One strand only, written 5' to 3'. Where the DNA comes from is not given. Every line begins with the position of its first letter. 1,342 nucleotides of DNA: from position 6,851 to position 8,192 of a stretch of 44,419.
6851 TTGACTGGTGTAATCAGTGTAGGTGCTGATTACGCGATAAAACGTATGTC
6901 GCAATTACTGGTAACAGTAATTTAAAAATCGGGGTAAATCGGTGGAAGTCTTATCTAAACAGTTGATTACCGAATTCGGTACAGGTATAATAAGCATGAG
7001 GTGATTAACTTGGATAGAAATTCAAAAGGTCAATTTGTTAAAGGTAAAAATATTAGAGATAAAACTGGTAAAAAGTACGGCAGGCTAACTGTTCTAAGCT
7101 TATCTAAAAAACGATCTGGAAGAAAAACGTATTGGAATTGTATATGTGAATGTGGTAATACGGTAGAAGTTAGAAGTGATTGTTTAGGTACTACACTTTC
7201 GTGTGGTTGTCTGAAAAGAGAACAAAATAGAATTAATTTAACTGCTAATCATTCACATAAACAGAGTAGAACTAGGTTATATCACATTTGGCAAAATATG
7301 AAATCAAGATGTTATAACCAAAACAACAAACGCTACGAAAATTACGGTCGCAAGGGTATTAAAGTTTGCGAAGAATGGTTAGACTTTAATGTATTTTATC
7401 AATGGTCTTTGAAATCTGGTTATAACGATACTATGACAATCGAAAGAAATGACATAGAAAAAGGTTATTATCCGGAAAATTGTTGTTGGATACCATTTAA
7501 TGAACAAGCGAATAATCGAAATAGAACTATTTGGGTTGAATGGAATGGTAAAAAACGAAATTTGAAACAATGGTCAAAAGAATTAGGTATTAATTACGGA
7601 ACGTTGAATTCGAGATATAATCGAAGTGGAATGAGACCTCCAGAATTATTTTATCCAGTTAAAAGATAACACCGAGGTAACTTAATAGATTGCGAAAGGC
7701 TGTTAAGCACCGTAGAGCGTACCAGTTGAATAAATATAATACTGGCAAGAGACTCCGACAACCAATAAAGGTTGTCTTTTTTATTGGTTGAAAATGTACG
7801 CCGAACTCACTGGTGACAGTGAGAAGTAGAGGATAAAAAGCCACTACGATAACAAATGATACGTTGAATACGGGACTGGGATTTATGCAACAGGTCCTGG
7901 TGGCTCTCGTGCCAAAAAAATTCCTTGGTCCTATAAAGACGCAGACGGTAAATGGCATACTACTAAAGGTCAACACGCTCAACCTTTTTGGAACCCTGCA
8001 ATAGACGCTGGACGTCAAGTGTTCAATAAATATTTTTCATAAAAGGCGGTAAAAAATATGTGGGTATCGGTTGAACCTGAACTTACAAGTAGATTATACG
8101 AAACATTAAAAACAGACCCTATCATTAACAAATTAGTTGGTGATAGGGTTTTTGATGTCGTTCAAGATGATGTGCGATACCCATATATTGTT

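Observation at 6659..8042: Group I intron carrying an HNH homing endonuclease splits the HK97-gp10-family head-tail gene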

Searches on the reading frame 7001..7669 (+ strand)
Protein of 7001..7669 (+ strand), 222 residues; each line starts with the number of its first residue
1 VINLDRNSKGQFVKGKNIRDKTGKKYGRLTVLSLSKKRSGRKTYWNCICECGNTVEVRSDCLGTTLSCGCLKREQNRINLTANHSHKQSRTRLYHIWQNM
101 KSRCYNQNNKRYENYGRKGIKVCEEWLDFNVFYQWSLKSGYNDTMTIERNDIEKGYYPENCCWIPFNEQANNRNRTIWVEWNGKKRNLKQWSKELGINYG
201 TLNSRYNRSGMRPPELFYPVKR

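Call 6: search_protein_families(library=pfam, proteins=[window:7001-7669:+], max_evalue=1)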
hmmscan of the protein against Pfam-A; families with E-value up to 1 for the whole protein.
window:7001-7669:+ (222 aa): 1 family
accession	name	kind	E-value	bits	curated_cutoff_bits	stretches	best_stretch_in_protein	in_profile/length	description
PF21817.3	CapR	-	0.0013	19.3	24.2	1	20-57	8-44/67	CapR homology domain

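Call 7: search_protein_families(library=phrogs, proteins=[window:7001-7669:+], max_evalue=0.01)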
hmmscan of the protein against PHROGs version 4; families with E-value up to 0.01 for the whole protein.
window:7001-7669:+ (222 aa): 7 families
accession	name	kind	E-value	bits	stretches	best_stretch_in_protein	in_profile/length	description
phrog_374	-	DNA, RNA and nucleotide metabolism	5.2e-73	247.8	1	12-206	188-388/617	HNH endonuclease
phrog_3377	-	DNA, RNA and nucleotide metabolism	4.1e-47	161.6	1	83-219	4-139/196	HNH endonuclease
phrog_8790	-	DNA, RNA and nucleotide metabolism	4e-27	96.7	1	83-188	15-113/241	restriction endonuclease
phrog_2081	-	DNA, RNA and nucleotide metabolism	5.1e-25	89.5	1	83-205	95-235/433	HNH endonuclease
phrog_953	-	DNA, RNA and nucleotide metabolism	6.4e-20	72.9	1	84-166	215-298/420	HNH endonuclease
phrog_27240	-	unknown function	5.1e-05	24.6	1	21-113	7-96/132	-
phrog_18493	-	unknown function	0.00086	20.4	1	16-55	55-91/136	-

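Call 50: search_protein_families(library=ncbifam, proteins=[window:7010-7669:+], max_evalue=1)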
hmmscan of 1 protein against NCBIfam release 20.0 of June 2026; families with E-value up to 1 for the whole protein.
window:7010-7669:+ (219 aa): 1 family
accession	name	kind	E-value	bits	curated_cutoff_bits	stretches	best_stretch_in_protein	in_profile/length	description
NF040962.1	near_HgcAB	equivalog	0.19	11.6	70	1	5-33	12-41/70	HgcAB-associated protein HgcC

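Call 51: search_solved_structures(query=window:7010-7669:+, max_evalue=10, show_alignments=2)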
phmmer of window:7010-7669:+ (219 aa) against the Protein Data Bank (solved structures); distinct sequences matched with E-value up to 10: 1.
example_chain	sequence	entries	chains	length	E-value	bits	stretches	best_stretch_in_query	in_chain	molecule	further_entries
9h3g_BS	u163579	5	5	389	0.88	12.6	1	33-119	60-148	Large ribosomal subunit protein uL3z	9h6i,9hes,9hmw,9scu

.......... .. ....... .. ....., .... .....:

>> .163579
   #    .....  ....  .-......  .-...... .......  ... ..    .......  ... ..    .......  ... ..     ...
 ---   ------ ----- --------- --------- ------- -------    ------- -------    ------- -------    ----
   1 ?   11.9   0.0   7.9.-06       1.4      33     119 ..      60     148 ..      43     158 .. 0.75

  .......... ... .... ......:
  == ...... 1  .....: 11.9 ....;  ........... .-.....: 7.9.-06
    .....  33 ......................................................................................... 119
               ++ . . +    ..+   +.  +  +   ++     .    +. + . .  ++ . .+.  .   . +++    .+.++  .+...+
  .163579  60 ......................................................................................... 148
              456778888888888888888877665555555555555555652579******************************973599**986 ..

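Call 53: find_homologous_proteins(query=window:7010-7669:+, max_evalue=0.00001)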
Query window:7010-7669:+ (219 aa): 956 proteins with E <= 0.00001 among 1009 candidates; the best 120 are listed.
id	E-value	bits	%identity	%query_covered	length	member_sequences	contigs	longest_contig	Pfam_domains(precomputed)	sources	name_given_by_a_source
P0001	2.1e-147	507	99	100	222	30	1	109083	-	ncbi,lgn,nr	ncbi:hypothetical protein NEM91_03435 [Staphylococcus haemolyticus]|nr:hypothetical protein [Staphyl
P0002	6.8e-118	411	79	100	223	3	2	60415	-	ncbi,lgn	ncbi:hypothetical protein ACUXP3_003450 [Bacillus altitudinis]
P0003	3.3e-114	399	79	100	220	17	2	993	PF21817.4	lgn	-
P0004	4.1e-98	346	68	99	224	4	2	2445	-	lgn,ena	-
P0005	5.5e-94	332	65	99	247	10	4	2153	-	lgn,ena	-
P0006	1.6e-92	328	98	64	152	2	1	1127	-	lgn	-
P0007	3.6e-92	326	60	95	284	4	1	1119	-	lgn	-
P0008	8.4e-90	319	63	100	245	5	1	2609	-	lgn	-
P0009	4.6e-87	310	61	99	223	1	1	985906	PF21817.4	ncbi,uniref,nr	ncbi:hypothetical protein [Jeotgalibacillus haloalkalitolerans]|uniref:CapR homology domain-containi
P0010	8.8e-84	299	61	99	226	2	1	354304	PF21817.4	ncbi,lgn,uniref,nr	ncbi:hypothetical protein [Bacillus halotolerans]|uniref:hypothetical protein n=1 Tax=Bacillus halot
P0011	3.8e-83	297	59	99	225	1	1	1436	PF21817.4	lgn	-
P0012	7.9e-83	296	59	99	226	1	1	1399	PF21817.4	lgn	-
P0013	6.7e-82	293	60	98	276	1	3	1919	-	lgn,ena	-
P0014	5.7e-81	290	59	100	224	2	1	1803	-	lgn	-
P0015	1.6e-80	288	57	100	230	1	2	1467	-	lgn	-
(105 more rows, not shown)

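Call 62: predict_structure(alignment_id=A4)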
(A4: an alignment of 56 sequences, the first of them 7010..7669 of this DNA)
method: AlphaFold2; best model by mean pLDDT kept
length: 219 residues; sequences in the alignment: 56
mean_pLDDT: 90.9   pTM: 0.56
mean pLDDT of the five models: 90.9, 89.9, 89.8, 88.3, 87.3
residues with pLDDT >= 90: 164; 70-90: 46; 50-70: 9; < 50: 0
segments of 3 or more residues with pLDDT < 50: none
pLDDT, mean of each block of 10 residues (from residue 1): 77 82 97 86 97 94 95 78 78 96 97 96 95 96 92 96 87 90 94 94 95 88
secondary structure, 60 per line:
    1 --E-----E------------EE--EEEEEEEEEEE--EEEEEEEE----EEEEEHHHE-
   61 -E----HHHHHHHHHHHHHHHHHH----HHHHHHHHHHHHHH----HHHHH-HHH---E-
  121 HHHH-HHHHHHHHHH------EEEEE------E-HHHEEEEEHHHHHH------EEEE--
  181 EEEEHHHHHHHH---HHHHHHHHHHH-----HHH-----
elements in order: E26-36 E39-46 E51-55 H67-84 H89-102 H107-111 H121-124 H126-135 E142-146 E158-162 H163-168 E175-178 E181-184 H185-192 H196-206

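Call 66: fold_search(model_id=the predicted structure, library=pdb)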
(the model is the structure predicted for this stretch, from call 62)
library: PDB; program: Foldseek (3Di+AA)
matches with E <= 10: 602; with E <= 0.001: 0
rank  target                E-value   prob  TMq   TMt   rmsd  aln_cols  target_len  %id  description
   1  3er0_B                6.3e-01  0.57  0.12  0.20   2.8        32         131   22  Crystal structure of the full length eIF5A from Saccharomyces cerevisiae (released 2008-12-02)
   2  5h02                  1.0e+00  0.35  0.12  0.11   3.3        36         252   11  Crystal structure of Methanohalophilus portucalensis glycine sarcosine N-methyltransferase tetramutant (H21G, E23T, E24N (released 2016-11-23)
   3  7qep_S4               1.2e+00  0.66  0.13  0.11   1.5        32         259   22  Cryo-EM structure of the ribosome from Encephalitozoon cuniculi (released 2022-02-09)
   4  5hij                  1.2e+00  0.33  0.12  0.11   3.3        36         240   11  Crystal structure of glycine sarcosine N-methyltransferase from Methanohalophilus portucalensis in complex with betaine (released 2016-11-23)
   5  6uzi_D                1.2e+00  0.25  0.10  0.05   2.8        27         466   22  Crystal structure of Dihydrolipoyl dehydrogenase from Elizabethkingia anophelis NUHP1 (released 2020-01-15)
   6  6zn8_F                1.3e+00  0.51  0.15  0.47   4.2        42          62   14  Crystal structure of the H. influenzae VapXD toxin-antitoxin complex (released 2020-11-04)
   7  6uzi_C                1.3e+00  0.23  0.10  0.05   2.7        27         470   22  Crystal structure of Dihydrolipoyl dehydrogenase from Elizabethkingia anophelis NUHP1 (released 2020-01-15)
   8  8s4t_A                1.3e+00  0.04  0.12  0.18  31.4       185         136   11  DNA bound structure of PrgE from plasmid pCF10 (released 2024-05-29)
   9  5gwx                  1.4e+00  0.35  0.14  0.12   3.3        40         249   12  Crystal structure of glycine sarcosine N-methyltransferase from Methanohalophilus portucalensis in complex with S-adenos (released 2016-11-23)
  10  3dwa_C                1.5e+00  0.15  0.13  0.21  11.6        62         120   11  Crystal structure of the B-subunit of the AB5 toxin from E. coli (released 2008-11-04)
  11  6uzi_A                1.5e+00  0.11  0.10  0.05  11.0        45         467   20  Crystal structure of Dihydrolipoyl dehydrogenase from Elizabethkingia anophelis NUHP1 (released 2020-01-15)
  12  5him                  1.6e+00  0.33  0.14  0.13   3.3        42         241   12  Crystal structure of glycine sarcosine N-methyltransferase from Methanohalophilus portucalensis in complex with S-adenos (released 2016-11-23)
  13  5hii                  1.6e+00  0.18  0.12  0.11   5.4        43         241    9  Crystal structure of glycine sarcosine N-methyltransferase (GSMT) from Methanohalophilus portucalensis (apo form) (released 2016-11-23)
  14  5hil                  1.6e+00  0.28  0.12  0.11   3.2        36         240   11  Crystal structure of glycine sarcosine N-methyltransferase from Methanohalophilus portucalensis in complex with S-adenos (released 2016-11-23)
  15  6dr1                  1.6e+00  0.15  0.13  0.10   4.6        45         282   16  YopH PTP1B Chimera 2 PTPase (released 2018-08-29)
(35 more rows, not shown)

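Call 85: search_solved_structures(query=A4, max_evalue=10, show_alignments=3)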
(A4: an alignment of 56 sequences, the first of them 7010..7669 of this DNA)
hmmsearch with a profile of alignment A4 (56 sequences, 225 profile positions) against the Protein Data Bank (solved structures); distinct sequences matched with E-value up to 10: 1.
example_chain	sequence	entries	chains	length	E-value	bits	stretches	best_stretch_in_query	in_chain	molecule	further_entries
6tut_R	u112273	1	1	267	0.41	13.1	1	141-211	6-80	Repressor of RNA polymerase III transcription MAF1,Repressor of RNA polymerase III transcr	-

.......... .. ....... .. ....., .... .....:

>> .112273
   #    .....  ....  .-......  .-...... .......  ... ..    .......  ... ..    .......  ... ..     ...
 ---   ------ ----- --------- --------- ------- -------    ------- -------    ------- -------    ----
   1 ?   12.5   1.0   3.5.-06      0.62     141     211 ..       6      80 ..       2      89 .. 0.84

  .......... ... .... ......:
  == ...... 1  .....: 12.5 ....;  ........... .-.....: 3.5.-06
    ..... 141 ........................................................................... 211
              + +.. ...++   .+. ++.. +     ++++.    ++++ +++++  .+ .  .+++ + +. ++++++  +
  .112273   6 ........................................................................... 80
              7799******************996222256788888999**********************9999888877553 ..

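Call 86: search_protein_families(library=pfam, alignment_id=A4, max_evalue=1)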
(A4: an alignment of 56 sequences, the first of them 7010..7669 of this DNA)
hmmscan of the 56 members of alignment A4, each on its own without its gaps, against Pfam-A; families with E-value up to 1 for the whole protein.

A. member 1, window:7010-7669:+ (219 aa): 1 family
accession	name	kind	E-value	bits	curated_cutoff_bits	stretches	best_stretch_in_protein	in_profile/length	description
PF21817.3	CapR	-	0.0013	19.3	24.2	1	17-54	8-44/67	CapR homology domain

B. families by the number of members that match (of 56 scanned): 28 families (the first 25 are shown)
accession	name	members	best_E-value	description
PF21817.3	CapR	34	5.9e-08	CapR homology domain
PF05225.22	HTH_psq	3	0.14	helix-turn-helix, Psq domain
PF19246.4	DUF5894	2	0.013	Family of unknown function (DUF5894)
PF07483.16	W_rich_C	2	0.035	Tryptophan-rich Synechocystis species C-terminal domain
PF16282.11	SANT_DAMP1_like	2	0.046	SANT/Myb-like domain of DAMP1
PF02954.25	HTH_8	2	0.093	Bacterial regulatory protein, Fis family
PF10789.14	Phage_RpbA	1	0.0064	Phage RNA polymerase binding, RpbA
PF11149.13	DUF2924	1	0.0081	Protein of unknown function (DUF2924)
PF24630.1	PIN_TASOR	1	0.0086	TASOR PIN domain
PF14302.11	DUF4377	1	0.0092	Domain of unknown function (DUF4377)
PF01237.23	Oxysterol_BP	1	0.02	Oxysterol-binding protein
PF06730.16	FAM92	1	0.044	FAM92 protein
PF08281.18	Sigma70_r4_2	1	0.054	Sigma-70, region 4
PF01431.27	Peptidase_M13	1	0.077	Peptidase family M13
PF01960.23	ArgJ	1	0.085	ArgJ family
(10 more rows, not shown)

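Call 92: fold_search(model_id=the predicted structure, library=viral)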
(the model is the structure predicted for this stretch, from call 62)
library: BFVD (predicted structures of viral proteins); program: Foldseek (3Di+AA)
matches with E <= 10: 1186; with E <= 0.001: 143
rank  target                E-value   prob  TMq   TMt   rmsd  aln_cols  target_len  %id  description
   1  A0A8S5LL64            7.3e-23  1.00  0.68  0.56   4.4       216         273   36  PVL ORF-50-like family [Siphoviridae sp. ctKcB20]
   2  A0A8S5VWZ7            2.1e-21  1.00  0.52  0.35   7.5       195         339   44  (no name in the UniProt tables at hand)
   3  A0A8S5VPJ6            5.9e-20  1.00  0.54  0.32  12.5       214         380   35  (no name in the UniProt tables at hand)
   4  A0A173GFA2            8.5e-20  1.00  0.52  0.43   8.7       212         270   35  Putative HNH endonuclease [Erwinia phage vB_EamM_Deimos-Minion]
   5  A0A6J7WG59            1.1e-19  1.00  0.46  0.38   8.3       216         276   33  Uncharacterized protein [uncultured Caudovirales phage]
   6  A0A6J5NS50            1.4e-19  1.00  0.49  0.47   8.6       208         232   36  HNH endonuclease [uncultured Caudovirales phage]
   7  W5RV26                1.8e-19  1.00  0.53  0.40  19.8       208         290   38  HNH endonuclease [Staphylococcus phage vB_SepS_SEP9]
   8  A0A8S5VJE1            4.5e-19  1.00  0.44  0.42  19.7       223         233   34  (no name in the UniProt tables at hand)
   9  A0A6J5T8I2            9.8e-19  1.00  0.52  0.57   8.7       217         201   33  Uncharacterized protein [uncultured Caudovirales phage]
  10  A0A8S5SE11            8.4e-18  1.00  0.53  0.35  14.3       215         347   34  Transcriptional regulator FleQ factor, AAA+, ATPase, c-di-GMP [Siphoviridae sp. ctnpt50]
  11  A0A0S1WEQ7            1.1e-17  1.00  0.47  0.23   9.4       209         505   32  (no name in the UniProt tables at hand)
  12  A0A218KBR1            4.1e-16  1.00  0.50  0.40  19.7       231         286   28  Uncharacterized protein [Bacillus phage PBC2]
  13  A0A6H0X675            4.6e-16  1.00  0.39  0.37   8.5       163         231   35  Putative HNH homing endonuclease [Bacillus phage Izhevsk]
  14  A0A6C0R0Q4            9.5e-16  1.00  0.54  0.47   6.9       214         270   28  HTH homing endonuclease [Alteromonas phage vB_AmeM_PT11-V22]
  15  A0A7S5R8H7            1.8e-15  1.00  0.50  0.41  10.6       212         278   31  (no name in the UniProt tables at hand)
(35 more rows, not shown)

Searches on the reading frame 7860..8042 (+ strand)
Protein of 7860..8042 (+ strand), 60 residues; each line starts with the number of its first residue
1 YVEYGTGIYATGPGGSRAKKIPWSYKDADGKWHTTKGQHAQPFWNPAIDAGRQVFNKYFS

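Call 6: search_protein_families(library=pfam, proteins=[window:7860-8042:+], max_evalue=1)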
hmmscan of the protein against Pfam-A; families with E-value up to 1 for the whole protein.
window:7860-8042:+ (60 aa): 0 families

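Call 7: search_protein_families(library=phrogs, proteins=[window:7860-8042:+], max_evalue=0.01)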
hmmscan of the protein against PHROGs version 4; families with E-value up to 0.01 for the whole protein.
window:7860-8042:+ (60 aa): 1 family
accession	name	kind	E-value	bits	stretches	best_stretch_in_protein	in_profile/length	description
phrog_5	-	connector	3.5e-07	31.3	1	1-59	170-201/239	tail completion or Neck1 protein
